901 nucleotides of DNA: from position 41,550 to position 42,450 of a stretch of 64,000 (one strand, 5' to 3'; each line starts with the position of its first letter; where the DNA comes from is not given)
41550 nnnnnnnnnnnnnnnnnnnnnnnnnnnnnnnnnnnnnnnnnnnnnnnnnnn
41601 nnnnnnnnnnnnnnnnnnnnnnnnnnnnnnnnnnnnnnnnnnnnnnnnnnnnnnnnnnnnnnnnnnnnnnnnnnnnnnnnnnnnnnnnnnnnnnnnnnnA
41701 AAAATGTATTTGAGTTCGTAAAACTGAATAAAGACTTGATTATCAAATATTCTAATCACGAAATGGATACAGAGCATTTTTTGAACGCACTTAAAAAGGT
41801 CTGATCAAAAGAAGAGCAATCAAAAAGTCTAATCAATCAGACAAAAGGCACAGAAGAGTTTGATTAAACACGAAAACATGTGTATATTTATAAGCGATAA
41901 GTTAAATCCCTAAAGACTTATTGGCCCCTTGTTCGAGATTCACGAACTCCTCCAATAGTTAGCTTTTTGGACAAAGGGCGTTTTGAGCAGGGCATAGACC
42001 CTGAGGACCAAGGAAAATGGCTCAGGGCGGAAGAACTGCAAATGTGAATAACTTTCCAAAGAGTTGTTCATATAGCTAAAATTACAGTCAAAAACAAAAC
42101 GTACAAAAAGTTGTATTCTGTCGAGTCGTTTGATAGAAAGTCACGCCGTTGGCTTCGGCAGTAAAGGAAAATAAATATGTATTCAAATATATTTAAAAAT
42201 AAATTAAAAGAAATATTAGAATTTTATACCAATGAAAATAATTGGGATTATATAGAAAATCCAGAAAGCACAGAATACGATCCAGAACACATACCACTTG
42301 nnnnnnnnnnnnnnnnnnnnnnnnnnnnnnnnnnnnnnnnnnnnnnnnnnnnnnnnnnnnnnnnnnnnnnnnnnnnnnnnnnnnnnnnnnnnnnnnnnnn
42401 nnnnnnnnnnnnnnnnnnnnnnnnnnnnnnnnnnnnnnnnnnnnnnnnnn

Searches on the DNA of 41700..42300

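Call 100: search_rna_families(source=window, start=41700, end=42300, threshold=evalue, max_evalue=1)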
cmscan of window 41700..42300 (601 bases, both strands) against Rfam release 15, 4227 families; matches with E-value up to 1: 0.
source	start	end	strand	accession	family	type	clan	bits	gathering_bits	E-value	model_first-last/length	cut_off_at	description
